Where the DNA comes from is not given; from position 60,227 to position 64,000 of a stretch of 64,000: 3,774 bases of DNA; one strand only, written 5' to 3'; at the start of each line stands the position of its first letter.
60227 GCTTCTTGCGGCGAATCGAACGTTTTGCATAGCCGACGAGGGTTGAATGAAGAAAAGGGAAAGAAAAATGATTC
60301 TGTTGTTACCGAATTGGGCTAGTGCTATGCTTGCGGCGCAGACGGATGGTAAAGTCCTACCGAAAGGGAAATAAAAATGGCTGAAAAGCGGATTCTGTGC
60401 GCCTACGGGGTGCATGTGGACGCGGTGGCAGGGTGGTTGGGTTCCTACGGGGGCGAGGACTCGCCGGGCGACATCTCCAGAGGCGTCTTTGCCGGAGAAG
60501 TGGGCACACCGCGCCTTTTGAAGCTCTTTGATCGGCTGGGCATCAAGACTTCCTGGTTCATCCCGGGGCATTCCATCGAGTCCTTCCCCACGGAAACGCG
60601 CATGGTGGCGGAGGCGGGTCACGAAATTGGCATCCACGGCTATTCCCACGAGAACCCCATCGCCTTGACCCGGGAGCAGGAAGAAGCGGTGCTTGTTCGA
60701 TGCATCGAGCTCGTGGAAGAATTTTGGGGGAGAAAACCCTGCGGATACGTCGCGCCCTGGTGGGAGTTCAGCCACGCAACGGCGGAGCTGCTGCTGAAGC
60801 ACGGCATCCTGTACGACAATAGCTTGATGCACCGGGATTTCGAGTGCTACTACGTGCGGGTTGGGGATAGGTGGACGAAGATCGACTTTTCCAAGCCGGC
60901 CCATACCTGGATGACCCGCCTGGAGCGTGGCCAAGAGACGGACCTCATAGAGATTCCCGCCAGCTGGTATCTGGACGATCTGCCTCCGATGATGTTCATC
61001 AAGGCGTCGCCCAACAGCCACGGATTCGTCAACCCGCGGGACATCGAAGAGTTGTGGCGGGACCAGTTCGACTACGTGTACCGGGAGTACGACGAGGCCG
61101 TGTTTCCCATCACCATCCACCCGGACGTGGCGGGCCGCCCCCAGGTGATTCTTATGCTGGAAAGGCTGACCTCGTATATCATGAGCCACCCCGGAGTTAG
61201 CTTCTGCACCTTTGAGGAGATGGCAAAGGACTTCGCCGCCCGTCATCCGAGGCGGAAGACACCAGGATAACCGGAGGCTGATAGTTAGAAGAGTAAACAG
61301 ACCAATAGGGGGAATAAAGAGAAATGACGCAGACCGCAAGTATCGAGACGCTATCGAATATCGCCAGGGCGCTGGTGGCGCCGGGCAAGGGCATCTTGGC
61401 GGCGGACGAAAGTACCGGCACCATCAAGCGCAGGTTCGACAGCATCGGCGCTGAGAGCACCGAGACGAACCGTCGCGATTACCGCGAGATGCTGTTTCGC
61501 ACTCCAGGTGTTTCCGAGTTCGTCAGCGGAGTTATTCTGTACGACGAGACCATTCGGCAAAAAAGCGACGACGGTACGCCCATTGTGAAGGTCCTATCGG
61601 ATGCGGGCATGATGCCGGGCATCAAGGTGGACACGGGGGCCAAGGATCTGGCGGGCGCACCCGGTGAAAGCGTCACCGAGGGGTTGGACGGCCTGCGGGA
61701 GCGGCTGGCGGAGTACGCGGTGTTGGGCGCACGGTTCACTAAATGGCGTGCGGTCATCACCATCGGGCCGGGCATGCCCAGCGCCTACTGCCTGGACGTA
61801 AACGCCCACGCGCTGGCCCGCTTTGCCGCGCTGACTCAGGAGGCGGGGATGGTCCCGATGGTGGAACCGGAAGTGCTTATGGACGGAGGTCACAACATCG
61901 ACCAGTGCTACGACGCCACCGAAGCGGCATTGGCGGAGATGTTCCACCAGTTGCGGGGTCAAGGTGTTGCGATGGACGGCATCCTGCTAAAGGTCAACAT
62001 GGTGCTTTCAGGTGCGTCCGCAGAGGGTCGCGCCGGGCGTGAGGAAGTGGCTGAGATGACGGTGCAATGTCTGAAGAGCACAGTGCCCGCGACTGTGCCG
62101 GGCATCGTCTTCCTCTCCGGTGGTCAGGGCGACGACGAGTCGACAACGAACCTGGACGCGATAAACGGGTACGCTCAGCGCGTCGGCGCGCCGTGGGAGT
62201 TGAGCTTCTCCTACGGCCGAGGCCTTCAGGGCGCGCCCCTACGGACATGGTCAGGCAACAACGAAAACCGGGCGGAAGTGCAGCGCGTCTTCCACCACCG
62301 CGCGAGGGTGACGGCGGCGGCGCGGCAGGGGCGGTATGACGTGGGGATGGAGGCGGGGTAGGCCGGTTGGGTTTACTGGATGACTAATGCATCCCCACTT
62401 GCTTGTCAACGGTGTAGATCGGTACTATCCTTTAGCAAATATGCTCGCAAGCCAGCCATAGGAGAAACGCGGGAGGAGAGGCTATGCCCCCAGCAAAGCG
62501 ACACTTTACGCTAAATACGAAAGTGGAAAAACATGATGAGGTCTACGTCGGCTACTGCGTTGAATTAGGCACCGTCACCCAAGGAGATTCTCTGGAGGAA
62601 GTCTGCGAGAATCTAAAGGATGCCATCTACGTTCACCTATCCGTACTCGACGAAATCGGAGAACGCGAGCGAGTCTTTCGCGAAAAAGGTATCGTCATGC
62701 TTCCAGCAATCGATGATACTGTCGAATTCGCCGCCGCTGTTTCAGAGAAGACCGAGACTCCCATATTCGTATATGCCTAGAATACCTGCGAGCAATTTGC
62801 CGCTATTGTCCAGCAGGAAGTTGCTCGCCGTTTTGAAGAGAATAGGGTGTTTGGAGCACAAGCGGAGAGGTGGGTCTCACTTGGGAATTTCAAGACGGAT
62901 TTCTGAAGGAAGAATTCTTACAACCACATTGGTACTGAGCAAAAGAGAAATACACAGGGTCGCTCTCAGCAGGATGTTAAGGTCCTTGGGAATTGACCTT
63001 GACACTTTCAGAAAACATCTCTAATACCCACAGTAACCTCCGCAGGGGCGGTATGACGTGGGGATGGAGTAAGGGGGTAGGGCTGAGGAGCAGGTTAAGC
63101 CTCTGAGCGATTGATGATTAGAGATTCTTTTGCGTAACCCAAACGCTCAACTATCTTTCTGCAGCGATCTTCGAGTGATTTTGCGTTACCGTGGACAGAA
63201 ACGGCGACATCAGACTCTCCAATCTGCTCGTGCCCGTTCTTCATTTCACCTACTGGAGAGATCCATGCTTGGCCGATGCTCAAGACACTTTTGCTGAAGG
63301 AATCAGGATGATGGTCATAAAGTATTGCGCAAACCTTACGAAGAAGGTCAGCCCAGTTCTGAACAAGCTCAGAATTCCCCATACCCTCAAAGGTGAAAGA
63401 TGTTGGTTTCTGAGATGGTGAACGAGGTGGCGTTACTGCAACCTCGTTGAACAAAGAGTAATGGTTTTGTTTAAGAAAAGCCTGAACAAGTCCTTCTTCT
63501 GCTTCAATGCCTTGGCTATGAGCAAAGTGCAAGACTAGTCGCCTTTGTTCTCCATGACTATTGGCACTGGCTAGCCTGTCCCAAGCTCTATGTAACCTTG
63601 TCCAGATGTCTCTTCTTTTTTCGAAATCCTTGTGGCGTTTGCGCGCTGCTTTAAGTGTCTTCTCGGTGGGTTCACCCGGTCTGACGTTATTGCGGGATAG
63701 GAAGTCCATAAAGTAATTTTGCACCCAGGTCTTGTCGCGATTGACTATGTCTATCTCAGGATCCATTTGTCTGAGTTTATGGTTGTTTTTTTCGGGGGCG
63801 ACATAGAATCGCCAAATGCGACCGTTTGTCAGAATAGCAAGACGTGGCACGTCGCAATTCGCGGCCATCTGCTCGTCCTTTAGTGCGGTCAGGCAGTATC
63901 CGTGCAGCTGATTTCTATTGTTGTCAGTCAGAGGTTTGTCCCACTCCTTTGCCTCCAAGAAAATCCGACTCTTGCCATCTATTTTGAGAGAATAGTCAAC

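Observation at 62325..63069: hicBA cassette bracketed by a 28-nt perfect direct repeat that duplicates the 3' end of the aldolase gene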

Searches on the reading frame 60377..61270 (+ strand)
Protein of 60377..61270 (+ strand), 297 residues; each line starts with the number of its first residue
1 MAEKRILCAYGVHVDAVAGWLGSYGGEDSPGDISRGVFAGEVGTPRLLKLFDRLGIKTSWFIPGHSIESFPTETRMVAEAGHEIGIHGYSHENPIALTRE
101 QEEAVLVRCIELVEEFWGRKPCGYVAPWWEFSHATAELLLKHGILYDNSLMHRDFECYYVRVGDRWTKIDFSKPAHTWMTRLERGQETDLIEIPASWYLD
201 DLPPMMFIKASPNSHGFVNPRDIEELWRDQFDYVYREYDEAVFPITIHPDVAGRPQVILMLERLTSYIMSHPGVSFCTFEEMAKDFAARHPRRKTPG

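Call 4: search_protein_families(library=pfam, proteins=[window:60377-61270:+], max_evalue=0.01)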
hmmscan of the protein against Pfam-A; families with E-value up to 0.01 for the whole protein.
window:60377-61270:+ (297 aa): 2 families
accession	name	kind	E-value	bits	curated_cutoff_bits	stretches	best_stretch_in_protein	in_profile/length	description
PF01522.26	Polysacc_deac_1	-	1.7e-15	57.5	23.1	1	43-144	20-121/124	Polysaccharide deacetylase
PF10096.14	DUF2334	-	0.0016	18.5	26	0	77-165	62-163/203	Uncharacterized protein conserved in bacteria (DUF2334)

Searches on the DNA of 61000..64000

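Call 63: search_rna_families(source=window, start=61000, end=64000, threshold=evalue, max_evalue=1)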
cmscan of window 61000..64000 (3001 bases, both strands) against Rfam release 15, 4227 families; matches with E-value up to 1: 0.
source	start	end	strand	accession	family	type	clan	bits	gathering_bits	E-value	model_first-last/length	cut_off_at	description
